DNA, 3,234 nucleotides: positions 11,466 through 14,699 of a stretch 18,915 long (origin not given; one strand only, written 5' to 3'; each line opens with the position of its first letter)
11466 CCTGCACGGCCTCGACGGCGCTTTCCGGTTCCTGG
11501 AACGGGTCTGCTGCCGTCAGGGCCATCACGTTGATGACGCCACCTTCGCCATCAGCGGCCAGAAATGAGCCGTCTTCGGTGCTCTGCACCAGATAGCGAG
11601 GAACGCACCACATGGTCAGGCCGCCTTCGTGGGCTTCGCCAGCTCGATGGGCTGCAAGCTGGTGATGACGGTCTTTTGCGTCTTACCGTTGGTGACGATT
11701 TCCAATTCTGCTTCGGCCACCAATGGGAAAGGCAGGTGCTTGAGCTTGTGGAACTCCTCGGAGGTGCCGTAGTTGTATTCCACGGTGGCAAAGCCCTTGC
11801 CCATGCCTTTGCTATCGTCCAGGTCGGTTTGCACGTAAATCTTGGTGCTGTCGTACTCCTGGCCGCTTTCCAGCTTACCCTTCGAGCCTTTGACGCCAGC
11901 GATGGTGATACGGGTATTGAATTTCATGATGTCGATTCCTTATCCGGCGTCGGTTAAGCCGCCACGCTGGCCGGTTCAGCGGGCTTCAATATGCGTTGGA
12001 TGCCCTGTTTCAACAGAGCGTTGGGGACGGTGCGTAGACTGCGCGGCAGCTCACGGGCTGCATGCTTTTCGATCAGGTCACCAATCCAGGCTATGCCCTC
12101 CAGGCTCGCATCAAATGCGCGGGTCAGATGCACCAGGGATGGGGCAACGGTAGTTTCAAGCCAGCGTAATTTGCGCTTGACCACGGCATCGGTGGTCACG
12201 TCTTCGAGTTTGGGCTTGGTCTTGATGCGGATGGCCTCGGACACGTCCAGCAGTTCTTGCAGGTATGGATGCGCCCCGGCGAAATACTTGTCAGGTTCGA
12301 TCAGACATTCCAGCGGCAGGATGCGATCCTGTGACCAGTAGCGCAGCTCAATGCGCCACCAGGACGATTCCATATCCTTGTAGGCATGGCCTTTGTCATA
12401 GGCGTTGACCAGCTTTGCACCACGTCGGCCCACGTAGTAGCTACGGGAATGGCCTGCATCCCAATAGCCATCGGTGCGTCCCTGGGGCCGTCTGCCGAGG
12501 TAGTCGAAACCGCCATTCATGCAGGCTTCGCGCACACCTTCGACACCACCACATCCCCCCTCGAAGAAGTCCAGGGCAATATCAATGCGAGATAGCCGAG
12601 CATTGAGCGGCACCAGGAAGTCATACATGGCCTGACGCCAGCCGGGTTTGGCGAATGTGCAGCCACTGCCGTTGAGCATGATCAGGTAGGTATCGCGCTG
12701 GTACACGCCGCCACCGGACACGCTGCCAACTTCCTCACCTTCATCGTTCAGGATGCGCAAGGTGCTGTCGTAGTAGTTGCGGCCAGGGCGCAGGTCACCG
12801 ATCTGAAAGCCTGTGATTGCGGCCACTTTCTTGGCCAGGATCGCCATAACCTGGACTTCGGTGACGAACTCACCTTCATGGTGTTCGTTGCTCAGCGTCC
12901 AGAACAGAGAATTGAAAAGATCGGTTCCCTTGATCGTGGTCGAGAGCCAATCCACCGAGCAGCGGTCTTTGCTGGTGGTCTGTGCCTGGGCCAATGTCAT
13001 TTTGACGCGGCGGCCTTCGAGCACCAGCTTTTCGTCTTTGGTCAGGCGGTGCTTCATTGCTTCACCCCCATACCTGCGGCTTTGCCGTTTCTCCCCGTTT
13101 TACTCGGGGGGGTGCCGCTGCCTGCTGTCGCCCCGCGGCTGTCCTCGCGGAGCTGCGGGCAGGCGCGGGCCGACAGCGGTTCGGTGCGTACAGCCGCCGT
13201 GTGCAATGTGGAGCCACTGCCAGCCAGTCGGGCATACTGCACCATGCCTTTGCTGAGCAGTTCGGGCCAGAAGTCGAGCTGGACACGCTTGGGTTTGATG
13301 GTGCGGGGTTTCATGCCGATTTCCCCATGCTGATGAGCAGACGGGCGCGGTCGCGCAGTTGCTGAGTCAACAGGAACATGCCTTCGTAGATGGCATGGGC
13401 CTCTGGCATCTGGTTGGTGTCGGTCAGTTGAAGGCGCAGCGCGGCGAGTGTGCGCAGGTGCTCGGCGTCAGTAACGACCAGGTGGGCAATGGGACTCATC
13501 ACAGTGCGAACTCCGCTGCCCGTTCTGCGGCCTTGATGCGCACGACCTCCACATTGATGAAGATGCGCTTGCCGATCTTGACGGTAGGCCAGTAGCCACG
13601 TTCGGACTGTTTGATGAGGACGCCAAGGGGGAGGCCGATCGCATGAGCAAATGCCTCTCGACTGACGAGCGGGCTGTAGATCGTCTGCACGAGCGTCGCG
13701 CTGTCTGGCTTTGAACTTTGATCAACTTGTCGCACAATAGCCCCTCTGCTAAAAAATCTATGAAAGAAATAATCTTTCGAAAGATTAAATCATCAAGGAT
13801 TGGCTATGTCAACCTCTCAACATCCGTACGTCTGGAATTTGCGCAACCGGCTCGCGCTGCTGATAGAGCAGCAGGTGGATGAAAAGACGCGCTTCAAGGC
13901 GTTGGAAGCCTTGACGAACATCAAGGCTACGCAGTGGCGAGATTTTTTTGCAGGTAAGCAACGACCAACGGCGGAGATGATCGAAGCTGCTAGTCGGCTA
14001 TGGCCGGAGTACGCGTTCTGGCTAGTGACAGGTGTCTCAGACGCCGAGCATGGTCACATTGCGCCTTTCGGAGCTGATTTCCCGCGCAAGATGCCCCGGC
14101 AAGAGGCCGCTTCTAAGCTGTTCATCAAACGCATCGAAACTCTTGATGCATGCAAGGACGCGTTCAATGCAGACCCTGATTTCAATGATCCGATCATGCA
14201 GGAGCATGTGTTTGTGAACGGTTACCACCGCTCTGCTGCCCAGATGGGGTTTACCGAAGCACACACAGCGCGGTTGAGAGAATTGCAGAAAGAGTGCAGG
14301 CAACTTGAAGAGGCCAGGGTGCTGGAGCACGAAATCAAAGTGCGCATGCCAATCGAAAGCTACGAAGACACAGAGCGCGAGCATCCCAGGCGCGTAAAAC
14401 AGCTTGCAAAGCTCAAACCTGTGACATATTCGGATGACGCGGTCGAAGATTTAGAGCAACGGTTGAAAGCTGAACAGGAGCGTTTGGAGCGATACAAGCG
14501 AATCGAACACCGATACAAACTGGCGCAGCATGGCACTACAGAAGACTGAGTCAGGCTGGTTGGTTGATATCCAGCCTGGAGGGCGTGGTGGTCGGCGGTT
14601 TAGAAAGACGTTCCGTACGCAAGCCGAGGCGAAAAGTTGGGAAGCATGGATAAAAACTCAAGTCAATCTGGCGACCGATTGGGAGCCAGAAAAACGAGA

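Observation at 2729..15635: Temperate Ff-architecture inovirus with its own secretin, integrated in tRNA-Cys by a tyrosine integrase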

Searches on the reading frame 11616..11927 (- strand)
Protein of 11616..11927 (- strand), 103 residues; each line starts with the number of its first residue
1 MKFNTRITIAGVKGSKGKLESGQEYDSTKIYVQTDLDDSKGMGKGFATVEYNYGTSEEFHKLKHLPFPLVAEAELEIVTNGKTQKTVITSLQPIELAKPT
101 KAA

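Call 5: search_protein_families(library=pfam, proteins=[window:11616-11927:-], max_evalue=0.01)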
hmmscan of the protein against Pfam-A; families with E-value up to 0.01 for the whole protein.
window:11616-11927:- (103 aa): 0 families

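Call 7: search_protein_families(library=phrogs, proteins=[window:11616-11927:-], max_evalue=0.01)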
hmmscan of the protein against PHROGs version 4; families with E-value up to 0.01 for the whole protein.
window:11616-11927:- (103 aa): 1 family
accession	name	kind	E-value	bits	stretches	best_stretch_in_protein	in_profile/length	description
phrog_4994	-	unknown function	2.8e-31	109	1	1-98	1-97/103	-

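Call 42: search_solved_structures(query=window:11616-11927:-, max_evalue=10)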
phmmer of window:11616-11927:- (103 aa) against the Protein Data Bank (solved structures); distinct sequences matched with E-value up to 10: 0.

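Call 44: search_protein_families(library=pfam, proteins=[window:11616-11927:-], max_evalue=5)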
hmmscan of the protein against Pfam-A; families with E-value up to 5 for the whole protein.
window:11616-11927:- (103 aa): 0 families

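Call 49: search_solved_structures(query=A3, max_evalue=10)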
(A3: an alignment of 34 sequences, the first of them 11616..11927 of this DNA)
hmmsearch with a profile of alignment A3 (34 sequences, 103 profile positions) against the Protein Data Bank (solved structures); distinct sequences matched with E-value up to 10: 0.

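Call 59: predict_structure(alignment_id=A3)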
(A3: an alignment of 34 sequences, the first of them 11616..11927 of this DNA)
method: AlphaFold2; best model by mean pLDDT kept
length: 103 residues; sequences in the alignment: 34
mean_pLDDT: 89.2   pTM: 0.75
mean pLDDT of the five models: 89.2, 88.2, 88.1, 86.8, 85.5
residues with pLDDT >= 90: 83; 70-90: 11; 50-70: 2; < 50: 7
segments of 3 or more residues with pLDDT < 50: 97-103
pLDDT, mean of each block of 10 residues (from residue 1): 93 96 95 94 94 95 93 92 91 66 34
secondary structure, 60 per line:
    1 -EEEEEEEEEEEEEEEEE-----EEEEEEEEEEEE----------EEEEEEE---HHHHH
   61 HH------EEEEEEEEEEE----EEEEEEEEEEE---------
elements in order: E2-18 E24-35 E46-52 H56-62 E69-79 E84-94

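Call 62: fold_search(model_id=the predicted structure, library=pdb)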
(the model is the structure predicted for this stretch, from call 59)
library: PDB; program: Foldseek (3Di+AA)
matches with E <= 10: 1018; with E <= 0.001: 0
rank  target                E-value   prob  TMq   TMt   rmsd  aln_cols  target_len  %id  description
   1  3afq_C                1.4e-03  1.00  0.46  0.45   7.6       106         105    8  Crystal structure of the single-stranded DNA binding protein from Mycobacterium leprae (Form II) (released 2010-10-06)
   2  3afp_B                2.9e-03  1.00  0.47  0.43   8.5       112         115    9  Crystal structure of the single-stranded DNA binding protein from Mycobacterium leprae (Form I) (released 2010-10-06)
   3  1ue1_B                3.2e-03  1.00  0.44  0.40   9.2       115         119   10  Crystal structure of the single-stranded dna-binding protein from mycobacterium tuberculosis (released 2004-02-10)
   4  1x3g_B                3.4e-03  1.00  0.44  0.41   8.3       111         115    8  Crystal structure of the single-stranded DNA-binding protein from Mycobacterium SMEGMATIS (released 2005-08-15)
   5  3afq_B                3.8e-03  1.00  0.44  0.41   8.2       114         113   10  Crystal structure of the single-stranded DNA binding protein from Mycobacterium leprae (Form II) (released 2010-10-06)
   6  3afp_A                4.8e-03  1.00  0.44  0.42   8.2       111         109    7  Crystal structure of the single-stranded DNA binding protein from Mycobacterium leprae (Form I) (released 2010-10-06)
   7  3afq_D                6.8e-03  1.00  0.51  0.49   7.5       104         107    8  Crystal structure of the single-stranded DNA binding protein from Mycobacterium leprae (Form II) (released 2010-10-06)
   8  7f5y_B                6.8e-03  1.00  0.43  0.39   8.6       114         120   10  Crystal structure of the single-stranded dna-binding protein from Mycobacterium tuberculosis- Form III (released 2022-05-11)
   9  3afq_A                7.2e-03  1.00  0.47  0.46   7.4       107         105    7  Crystal structure of the single-stranded DNA binding protein from Mycobacterium leprae (Form II) (released 2010-10-06)
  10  7f5y_A                8.1e-03  1.00  0.48  0.46   7.6       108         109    9  Crystal structure of the single-stranded dna-binding protein from Mycobacterium tuberculosis- Form III (released 2022-05-11)
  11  1x3f_B                8.5e-03  1.00  0.48  0.44   9.0       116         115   12  Crystal structure of the single-stranded DNA-binding protein from Mycobacterium SMEGMATIS (released 2005-08-15)
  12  1ue1_A                9.0e-03  0.99  0.43  0.40   8.4       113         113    8  Crystal structure of the single-stranded dna-binding protein from mycobacterium tuberculosis (released 2004-02-10)
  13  2vw9_B                9.6e-03  1.00  0.47  0.47   7.5       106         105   14  Single stranded DNA binding protein complex from Helicobacter pylori (released 2009-06-02)
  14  3klw_A                9.6e-03  1.00  0.44  0.46   7.5       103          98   10  Crystal structure of primosomal replication protein n from Bordetella pertussis. northeast structural genomics consort (released 2009-11-24)
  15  1x3e_B                1.0e-02  1.00  0.44  0.40   8.6       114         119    9  Crystal structure of the single-stranded DNA-binding protein from Mycobacterium smegmatis (released 2005-08-15)
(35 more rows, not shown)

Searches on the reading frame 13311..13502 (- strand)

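Call 5: search_protein_families(library=pfam, proteins=[window:13311-13502:-], max_evalue=0.01)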
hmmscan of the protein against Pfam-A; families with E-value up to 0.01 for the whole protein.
window:13311-13502:- (63 aa): 0 families

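Call 7: search_protein_families(library=phrogs, proteins=[window:13311-13502:-], max_evalue=0.01)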
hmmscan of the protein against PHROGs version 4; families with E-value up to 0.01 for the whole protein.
window:13311-13502:- (63 aa): 0 families

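Call 22: search_protein_families(library=padloc, proteins=[window:13311-13502:-], max_evalue=0.01)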
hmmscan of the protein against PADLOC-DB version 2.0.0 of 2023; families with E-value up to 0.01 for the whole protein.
window:13311-13502:- (63 aa): 0 families

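Call 44: search_protein_families(library=pfam, proteins=[window:13311-13502:-], max_evalue=5)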
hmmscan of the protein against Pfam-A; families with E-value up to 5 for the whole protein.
window:13311-13502:- (63 aa): 1 family
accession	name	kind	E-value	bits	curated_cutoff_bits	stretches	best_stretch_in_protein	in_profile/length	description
PF13444.12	Acetyltransf_5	-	0.17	13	22.4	1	6-62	31-85/102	Acetyltransferase (GNAT) domain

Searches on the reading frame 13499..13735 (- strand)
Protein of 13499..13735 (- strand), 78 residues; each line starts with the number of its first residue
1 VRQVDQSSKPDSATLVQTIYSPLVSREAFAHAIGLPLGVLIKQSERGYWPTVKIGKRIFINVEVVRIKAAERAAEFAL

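Call 5: search_protein_families(library=pfam, proteins=[window:13499-13735:-], max_evalue=0.01)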
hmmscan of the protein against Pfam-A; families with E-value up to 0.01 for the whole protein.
window:13499-13735:- (78 aa): 0 families

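Call 7: search_protein_families(library=phrogs, proteins=[window:13499-13735:-], max_evalue=0.01)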
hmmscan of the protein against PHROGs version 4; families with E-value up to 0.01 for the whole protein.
window:13499-13735:- (78 aa): 2 families
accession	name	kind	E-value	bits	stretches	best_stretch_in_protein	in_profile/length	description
phrog_1864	-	unknown function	3e-07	31.2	1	19-71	16-68/73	-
phrog_2951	-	unknown function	0.00045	21.2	1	13-66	16-72/90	-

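Call 22: search_protein_families(library=padloc, proteins=[window:13499-13735:-], max_evalue=0.01)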
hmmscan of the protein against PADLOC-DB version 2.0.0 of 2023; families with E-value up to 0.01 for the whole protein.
window:13499-13735:- (78 aa): 0 families

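Call 44: search_protein_families(library=pfam, proteins=[window:13499-13735:-], max_evalue=5)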
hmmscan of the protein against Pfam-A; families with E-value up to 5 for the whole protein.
window:13499-13735:- (78 aa): 0 families

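Call 50: search_dna_similar(query=window:13499-13735:-, collection=phages, mode=protein, max_evalue=0.01, max_rows=15)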
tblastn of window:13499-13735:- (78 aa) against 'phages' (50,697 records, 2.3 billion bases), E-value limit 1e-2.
No match.

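Call 55: search_solved_structures(query=A4, max_evalue=10, show_alignments=1)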
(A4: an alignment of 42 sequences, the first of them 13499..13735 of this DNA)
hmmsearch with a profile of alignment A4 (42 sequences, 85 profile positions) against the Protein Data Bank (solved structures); distinct sequences matched with E-value up to 10: 12.
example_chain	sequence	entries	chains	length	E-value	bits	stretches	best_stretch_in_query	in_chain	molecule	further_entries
4lhf_A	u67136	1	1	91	0.045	16.7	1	31-62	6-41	Regulatory protein cox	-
6u81_A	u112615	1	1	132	0.057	16.4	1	25-52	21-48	Double homeobox protein 4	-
6u82_A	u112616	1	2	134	0.059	16.3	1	25-52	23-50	Double homeobox protein 4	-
6e8c_A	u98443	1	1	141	0.069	16.1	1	25-52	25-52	Double homeobox protein 4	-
5zfw_A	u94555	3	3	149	0.081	15.9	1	25-52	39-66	Double homeobox protein 4-like protein 4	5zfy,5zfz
7dw5_A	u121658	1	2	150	0.082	15.9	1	25-52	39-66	Double homeobox protein 4-like protein 2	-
5z6z_A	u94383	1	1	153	0.088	15.8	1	25-52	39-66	Double homeobox protein 4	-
5nsk_A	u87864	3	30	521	0.22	14.5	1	36-68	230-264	Aminopeptidase, putative | leucyl aminopeptidase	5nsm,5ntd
4efd_A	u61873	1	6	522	0.22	14.5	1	36-68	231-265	Aminopeptidase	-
5nsq_A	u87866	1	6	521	0.22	14.5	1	36-68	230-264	Aminopeptidase, putative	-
4u0y_A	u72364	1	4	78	0.23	14.5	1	8-51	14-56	HTH-type transcriptional repressor YvoA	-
2h5f_A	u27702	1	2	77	0.5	13.4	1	40-68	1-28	denmotoxin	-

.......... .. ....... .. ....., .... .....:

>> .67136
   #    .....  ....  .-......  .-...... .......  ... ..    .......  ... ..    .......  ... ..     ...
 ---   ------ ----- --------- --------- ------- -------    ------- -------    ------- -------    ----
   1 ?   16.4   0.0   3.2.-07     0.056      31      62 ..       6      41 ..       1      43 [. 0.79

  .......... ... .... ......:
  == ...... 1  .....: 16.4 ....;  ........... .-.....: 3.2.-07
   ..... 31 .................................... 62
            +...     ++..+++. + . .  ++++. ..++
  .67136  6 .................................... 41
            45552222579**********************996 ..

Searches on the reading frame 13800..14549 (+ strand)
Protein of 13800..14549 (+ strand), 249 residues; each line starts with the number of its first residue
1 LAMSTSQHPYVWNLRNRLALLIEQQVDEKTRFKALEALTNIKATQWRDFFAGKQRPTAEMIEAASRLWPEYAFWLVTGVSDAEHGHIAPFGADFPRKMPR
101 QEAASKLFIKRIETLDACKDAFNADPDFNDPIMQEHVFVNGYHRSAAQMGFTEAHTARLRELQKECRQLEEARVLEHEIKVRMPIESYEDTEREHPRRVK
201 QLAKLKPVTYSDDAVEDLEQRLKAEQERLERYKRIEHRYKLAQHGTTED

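Call 5: search_protein_families(library=pfam, proteins=[window:13800-14549:+], max_evalue=0.01)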
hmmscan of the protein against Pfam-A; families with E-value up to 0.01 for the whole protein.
window:13800-14549:+ (249 aa): 0 families

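Call 22: search_protein_families(library=padloc, proteins=[window:13800-14549:+], max_evalue=0.01)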
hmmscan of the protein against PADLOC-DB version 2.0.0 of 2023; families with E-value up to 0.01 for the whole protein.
window:13800-14549:+ (249 aa): 0 families

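Call 43: search_solved_structures(query=window:13800-14549:+, max_evalue=10)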
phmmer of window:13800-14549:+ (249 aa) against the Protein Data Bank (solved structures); distinct sequences matched with E-value up to 10: 2.
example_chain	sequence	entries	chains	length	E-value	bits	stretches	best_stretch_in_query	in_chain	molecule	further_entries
6x6f_A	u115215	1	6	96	0.007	19.6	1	40-104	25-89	Pf6r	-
6wnm_A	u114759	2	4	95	0.049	16.8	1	44-94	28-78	Pf4r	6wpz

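Call 44: search_protein_families(library=pfam, proteins=[window:13800-14549:+], max_evalue=5)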
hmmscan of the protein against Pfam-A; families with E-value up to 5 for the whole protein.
window:13800-14549:+ (249 aa): 2 families
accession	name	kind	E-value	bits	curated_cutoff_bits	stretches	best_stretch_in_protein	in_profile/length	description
PF10400.15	Vir_act_alpha_C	-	0.048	14.8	22.4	1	212-240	18-46/78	Virulence activator alpha C-term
PF12808.12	Mto2_bdg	-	0.5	11.1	22.3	1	216-228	7-19/52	Micro-tubular organiser Mto1 C-term Mto2-binding region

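Call 48: search_solved_structures(query=A2, max_evalue=1, show_alignments=2)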
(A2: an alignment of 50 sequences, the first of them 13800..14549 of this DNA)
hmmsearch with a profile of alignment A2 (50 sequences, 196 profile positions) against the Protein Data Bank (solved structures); distinct sequences matched with E-value up to 1: 2.
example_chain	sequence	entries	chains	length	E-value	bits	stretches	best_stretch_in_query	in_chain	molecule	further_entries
6x6f_A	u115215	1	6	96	5.1e-08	36.7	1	8-92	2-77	Pf6r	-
6wnm_A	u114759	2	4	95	1.9e-07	34.8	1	40-87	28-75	Pf4r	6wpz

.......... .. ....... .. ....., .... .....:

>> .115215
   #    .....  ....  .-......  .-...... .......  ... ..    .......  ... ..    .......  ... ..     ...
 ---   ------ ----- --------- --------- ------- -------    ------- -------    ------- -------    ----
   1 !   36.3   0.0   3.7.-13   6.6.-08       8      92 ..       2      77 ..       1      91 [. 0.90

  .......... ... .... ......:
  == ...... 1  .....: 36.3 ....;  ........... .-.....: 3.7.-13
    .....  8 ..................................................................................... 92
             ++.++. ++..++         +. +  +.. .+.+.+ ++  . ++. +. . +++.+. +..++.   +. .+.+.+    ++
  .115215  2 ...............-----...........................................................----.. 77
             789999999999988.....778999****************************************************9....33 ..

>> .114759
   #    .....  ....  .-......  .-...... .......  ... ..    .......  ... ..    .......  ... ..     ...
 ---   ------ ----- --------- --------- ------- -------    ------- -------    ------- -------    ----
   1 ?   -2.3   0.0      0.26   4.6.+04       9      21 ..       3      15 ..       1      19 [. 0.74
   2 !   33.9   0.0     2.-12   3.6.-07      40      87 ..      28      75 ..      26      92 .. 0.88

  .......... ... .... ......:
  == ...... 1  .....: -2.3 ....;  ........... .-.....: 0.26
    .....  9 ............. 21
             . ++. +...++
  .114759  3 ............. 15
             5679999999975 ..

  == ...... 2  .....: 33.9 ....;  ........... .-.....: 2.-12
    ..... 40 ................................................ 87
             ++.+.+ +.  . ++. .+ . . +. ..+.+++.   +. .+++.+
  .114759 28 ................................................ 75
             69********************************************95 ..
